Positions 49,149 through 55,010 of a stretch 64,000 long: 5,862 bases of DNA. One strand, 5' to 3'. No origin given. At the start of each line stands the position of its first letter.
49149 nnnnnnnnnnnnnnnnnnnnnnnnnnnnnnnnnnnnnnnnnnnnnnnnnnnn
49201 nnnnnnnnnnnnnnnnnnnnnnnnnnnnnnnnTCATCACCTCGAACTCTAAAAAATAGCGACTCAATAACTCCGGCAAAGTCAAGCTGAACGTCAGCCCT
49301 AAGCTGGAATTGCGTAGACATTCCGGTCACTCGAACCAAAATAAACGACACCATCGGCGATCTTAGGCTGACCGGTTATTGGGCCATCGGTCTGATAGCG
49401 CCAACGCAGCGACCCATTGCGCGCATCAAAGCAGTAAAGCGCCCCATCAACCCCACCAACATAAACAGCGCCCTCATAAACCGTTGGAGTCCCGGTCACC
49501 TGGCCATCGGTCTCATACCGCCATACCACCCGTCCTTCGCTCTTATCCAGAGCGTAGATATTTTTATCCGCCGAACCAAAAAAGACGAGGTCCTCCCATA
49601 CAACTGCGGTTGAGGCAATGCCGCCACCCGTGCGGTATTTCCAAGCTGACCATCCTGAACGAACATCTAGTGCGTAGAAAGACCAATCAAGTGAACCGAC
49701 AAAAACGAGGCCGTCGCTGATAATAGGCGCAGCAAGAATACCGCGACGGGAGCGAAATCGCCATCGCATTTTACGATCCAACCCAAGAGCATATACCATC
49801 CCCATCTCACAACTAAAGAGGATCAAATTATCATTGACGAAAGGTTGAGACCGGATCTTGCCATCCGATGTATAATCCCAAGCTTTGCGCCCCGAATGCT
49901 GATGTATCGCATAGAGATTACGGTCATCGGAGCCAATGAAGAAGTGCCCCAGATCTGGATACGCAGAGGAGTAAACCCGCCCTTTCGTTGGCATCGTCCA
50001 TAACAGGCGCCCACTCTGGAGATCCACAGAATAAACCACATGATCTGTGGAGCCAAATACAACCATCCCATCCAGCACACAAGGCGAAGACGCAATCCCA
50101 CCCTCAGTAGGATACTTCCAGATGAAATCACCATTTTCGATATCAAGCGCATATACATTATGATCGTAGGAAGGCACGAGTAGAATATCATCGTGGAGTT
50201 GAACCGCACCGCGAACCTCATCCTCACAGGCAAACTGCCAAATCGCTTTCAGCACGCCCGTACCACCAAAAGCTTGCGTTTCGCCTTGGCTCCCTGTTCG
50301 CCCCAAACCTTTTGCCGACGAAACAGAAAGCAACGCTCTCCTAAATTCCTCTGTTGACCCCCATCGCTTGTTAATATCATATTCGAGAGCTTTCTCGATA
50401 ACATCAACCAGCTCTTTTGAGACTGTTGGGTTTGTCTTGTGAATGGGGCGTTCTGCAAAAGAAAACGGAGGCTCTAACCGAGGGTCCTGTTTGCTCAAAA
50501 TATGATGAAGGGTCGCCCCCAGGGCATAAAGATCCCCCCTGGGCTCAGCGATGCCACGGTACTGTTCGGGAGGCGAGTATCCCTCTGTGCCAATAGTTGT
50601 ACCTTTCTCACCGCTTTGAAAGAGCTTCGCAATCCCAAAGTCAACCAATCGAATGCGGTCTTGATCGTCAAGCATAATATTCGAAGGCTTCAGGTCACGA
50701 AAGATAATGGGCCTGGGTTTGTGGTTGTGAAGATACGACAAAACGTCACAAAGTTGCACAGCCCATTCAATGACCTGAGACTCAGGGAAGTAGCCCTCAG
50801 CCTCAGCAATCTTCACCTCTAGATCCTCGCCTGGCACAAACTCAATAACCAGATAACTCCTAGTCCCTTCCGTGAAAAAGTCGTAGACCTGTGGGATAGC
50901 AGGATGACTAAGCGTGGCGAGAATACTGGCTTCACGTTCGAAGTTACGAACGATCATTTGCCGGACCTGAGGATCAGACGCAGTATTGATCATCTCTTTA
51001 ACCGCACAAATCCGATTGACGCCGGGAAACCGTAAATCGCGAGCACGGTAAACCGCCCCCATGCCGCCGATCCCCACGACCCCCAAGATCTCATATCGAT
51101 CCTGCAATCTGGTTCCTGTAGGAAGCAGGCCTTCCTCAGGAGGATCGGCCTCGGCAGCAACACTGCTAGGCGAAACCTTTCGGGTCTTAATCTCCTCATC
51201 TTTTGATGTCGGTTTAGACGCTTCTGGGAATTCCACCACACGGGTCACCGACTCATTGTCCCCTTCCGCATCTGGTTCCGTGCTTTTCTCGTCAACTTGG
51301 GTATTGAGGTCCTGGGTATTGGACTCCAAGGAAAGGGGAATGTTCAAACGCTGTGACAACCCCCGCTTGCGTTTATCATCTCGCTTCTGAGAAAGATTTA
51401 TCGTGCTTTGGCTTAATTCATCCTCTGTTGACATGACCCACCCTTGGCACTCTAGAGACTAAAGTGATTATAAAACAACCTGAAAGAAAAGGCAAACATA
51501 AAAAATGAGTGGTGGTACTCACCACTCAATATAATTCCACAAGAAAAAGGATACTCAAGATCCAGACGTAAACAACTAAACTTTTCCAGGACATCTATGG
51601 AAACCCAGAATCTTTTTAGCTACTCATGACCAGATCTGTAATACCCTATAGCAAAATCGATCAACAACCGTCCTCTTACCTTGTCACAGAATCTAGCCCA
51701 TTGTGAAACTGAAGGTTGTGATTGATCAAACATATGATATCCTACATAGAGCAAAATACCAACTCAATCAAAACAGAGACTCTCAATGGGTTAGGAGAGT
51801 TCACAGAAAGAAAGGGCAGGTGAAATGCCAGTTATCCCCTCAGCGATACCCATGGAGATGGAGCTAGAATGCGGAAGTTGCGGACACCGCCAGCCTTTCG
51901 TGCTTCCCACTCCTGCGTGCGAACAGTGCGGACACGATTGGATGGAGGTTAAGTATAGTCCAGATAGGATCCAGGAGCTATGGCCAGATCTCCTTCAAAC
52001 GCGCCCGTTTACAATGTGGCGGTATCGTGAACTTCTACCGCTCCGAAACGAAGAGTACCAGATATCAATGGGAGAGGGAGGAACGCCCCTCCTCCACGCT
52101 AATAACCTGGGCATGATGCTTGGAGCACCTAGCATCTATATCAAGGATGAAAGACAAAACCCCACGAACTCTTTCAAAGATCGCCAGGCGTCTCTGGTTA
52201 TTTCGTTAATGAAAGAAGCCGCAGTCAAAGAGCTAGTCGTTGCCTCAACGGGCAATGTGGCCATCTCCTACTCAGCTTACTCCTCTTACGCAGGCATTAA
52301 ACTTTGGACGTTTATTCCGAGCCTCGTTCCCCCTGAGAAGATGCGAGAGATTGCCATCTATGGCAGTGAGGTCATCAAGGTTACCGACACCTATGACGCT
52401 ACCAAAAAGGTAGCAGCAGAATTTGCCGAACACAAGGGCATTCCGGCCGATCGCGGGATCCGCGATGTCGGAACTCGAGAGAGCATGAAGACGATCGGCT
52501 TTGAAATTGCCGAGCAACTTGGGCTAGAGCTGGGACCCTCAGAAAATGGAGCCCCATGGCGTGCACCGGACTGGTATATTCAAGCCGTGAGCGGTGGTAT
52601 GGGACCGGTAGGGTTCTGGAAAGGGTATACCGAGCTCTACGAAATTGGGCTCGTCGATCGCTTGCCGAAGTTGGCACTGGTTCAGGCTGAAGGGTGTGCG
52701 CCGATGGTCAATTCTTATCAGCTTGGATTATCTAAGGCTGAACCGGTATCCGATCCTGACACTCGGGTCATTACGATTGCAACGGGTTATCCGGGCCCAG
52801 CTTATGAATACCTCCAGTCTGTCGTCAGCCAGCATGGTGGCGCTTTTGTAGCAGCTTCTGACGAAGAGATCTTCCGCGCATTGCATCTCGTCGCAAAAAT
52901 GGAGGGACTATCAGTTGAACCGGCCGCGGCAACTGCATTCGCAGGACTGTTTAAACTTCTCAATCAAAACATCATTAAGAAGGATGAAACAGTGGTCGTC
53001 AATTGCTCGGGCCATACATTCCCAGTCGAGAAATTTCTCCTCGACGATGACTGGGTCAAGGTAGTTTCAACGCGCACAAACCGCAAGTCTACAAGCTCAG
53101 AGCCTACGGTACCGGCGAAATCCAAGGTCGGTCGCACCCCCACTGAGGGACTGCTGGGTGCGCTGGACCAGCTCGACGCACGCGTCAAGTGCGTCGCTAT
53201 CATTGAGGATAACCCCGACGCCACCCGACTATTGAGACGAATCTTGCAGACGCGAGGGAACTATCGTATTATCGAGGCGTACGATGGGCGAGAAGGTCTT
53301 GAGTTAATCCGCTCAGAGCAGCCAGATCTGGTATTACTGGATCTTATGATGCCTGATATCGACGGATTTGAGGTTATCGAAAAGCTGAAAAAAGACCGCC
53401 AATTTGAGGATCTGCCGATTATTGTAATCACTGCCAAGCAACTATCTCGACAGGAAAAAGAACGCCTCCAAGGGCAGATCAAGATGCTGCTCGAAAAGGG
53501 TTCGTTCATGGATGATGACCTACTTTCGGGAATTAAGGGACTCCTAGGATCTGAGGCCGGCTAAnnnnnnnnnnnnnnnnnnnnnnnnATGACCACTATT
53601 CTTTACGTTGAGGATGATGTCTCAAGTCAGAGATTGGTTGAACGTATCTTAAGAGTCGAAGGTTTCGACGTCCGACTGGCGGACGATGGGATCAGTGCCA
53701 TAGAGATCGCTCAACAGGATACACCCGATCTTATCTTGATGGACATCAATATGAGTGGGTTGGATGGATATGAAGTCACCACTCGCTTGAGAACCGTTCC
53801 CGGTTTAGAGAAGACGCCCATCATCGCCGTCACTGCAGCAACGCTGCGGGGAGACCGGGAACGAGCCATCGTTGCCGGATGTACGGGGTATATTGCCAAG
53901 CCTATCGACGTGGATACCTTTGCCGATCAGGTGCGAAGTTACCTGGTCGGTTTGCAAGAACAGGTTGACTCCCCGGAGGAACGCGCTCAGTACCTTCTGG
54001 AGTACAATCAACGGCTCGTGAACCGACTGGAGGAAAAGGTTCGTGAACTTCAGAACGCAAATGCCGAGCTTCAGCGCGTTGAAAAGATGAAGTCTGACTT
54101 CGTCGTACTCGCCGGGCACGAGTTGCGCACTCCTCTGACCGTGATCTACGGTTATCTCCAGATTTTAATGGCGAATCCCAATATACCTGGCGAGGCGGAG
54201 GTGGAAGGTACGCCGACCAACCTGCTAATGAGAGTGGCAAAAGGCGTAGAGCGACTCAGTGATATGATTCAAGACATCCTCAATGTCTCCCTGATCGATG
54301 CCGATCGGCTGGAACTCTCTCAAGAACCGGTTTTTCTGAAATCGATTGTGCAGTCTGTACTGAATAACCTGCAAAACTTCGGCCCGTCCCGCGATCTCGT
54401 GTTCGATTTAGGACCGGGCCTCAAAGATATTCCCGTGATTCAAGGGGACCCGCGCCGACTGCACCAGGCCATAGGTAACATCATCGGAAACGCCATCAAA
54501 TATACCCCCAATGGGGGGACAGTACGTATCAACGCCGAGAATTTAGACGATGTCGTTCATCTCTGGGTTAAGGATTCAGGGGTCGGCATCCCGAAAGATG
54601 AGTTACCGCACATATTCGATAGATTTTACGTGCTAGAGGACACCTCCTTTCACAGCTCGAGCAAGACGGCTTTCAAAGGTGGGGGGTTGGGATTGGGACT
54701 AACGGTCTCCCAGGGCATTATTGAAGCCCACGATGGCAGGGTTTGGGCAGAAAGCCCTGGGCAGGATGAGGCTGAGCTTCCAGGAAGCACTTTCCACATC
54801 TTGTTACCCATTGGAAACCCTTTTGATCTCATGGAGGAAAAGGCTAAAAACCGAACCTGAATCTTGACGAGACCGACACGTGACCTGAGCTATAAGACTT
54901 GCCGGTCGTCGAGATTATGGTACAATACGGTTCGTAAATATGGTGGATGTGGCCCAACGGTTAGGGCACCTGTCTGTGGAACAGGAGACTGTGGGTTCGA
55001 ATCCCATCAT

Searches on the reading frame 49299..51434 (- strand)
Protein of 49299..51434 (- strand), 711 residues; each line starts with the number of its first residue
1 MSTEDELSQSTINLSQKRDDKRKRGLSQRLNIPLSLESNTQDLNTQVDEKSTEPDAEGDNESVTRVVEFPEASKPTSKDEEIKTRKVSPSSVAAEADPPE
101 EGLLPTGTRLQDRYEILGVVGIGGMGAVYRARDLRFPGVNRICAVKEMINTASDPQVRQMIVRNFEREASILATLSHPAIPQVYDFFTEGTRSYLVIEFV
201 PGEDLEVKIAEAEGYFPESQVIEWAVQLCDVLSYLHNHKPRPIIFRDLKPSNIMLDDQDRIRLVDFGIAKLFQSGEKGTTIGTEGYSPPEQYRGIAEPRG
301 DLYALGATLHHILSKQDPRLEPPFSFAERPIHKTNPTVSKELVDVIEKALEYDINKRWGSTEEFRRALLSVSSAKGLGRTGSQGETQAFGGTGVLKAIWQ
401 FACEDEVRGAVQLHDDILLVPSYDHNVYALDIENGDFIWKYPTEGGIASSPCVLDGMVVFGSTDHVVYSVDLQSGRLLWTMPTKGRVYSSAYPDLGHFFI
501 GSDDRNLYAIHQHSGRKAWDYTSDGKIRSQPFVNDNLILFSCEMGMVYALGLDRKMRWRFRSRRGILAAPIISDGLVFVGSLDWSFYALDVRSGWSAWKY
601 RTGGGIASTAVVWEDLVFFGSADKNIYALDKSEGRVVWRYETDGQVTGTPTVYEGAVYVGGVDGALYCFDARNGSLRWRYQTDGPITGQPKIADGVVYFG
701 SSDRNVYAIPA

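Call 57: search_protein_families(library=pfam, proteins=[window:49299-51434:-], max_evalue=0.00001)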
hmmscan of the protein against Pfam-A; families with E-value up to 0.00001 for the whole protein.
window:49299-51434:- (711 aa): 8 families
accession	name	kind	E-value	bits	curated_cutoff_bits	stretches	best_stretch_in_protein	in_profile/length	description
PF13570.13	Beta-prop_ACSF4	-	3.2e-64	217.8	133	3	397-573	83-264/329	Beta-alanine-activating enzyme, beta-propeller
PF13360.13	PQQ_2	-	8.9e-45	153.6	27.6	3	552-709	51-222/233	Outer membrane protein assembly factor BamB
PF00069.31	Pkinase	-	1.9e-41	142.7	31.7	1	114-362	1-256/263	Protein kinase domain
PF07714.23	PK_Tyr_Ser-Thr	-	1.3e-21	77.5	23.1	1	119-357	6-248/258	Protein tyrosine and serine/threonine kinase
PF01011.28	PQQ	-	2.2e-12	46.9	26.7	0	608-654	541-588/595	Glucose/ethanol/alcohol dehydrogenase, beta-propeller domain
PF25292.1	Beta-prop_CGLA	-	2.8e-09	37.3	26.8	0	659-707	49-100/316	Lambda-carrageenase beta-propeller domain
PF03109.22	ABC1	-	6.4e-06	25.9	22.9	1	165-274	117-219/244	ABC1 atypical kinase-like domain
PF01636.29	APH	-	9.9e-06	25.9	23.2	0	231-269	154-197/239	Phosphotransferase enzyme family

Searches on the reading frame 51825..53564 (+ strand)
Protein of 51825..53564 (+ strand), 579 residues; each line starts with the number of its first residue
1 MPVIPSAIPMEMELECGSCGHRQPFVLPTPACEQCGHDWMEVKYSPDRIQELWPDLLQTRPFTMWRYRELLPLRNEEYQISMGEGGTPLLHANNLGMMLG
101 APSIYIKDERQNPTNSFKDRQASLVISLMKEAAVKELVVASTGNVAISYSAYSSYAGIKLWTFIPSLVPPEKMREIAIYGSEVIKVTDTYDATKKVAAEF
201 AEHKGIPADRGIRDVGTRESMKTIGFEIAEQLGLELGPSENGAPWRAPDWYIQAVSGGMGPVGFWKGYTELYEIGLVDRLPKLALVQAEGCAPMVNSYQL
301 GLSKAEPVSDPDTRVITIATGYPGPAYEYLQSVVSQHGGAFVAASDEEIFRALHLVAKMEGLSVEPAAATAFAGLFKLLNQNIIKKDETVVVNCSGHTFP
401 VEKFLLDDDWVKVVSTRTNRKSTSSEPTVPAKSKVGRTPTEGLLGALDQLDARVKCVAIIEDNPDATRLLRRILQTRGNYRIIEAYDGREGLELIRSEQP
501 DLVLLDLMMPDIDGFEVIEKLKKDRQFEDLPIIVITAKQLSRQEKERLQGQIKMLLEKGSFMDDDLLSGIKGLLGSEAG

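Call 57: search_protein_families(library=pfam, proteins=[window:51825-53564:+], max_evalue=0.00001)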
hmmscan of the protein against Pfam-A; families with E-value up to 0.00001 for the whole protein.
window:51825-53564:+ (579 aa): 2 families
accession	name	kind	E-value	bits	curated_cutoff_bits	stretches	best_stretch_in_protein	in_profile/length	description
PF00291.31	PALP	-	7.9e-61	206.4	35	1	80-396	1-295/295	Pyridoxal-phosphate dependent enzyme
PF00072.30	Response_reg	-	1.3e-21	77.3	30.2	1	457-559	1-100/111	Response regulator receiver domain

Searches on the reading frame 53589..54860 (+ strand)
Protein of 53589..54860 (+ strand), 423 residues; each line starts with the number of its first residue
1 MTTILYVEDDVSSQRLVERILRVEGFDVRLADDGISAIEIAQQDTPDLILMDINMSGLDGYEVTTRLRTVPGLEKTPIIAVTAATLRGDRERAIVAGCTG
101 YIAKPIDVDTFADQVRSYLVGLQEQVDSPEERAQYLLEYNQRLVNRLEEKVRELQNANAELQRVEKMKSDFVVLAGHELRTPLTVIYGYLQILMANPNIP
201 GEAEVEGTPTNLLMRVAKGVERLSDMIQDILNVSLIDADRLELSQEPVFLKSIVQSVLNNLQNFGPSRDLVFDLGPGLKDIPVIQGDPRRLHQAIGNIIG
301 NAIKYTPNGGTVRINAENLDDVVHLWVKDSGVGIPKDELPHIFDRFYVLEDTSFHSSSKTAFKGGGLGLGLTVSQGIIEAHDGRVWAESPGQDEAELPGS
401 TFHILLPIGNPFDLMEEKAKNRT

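Call 57: search_protein_families(library=pfam, proteins=[window:53589-54860:+], max_evalue=0.00001)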
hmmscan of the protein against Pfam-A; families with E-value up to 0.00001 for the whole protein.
window:53589-54860:+ (423 aa): 3 families
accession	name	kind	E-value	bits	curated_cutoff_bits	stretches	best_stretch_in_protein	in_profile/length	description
PF00072.30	Response_reg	-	8.4e-27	94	30.2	1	4-115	1-110/111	Response regulator receiver domain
PF02518.31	HATPase_c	-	3.4e-26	92.3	26.4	1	286-408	1-109/111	Histidine kinase-, DNA gyrase B-, and HSP90-like ATPase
PF00512.31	HisKA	-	6.1e-12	45.8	26.9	1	168-238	2-65/66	His Kinase A (phospho-acceptor) domain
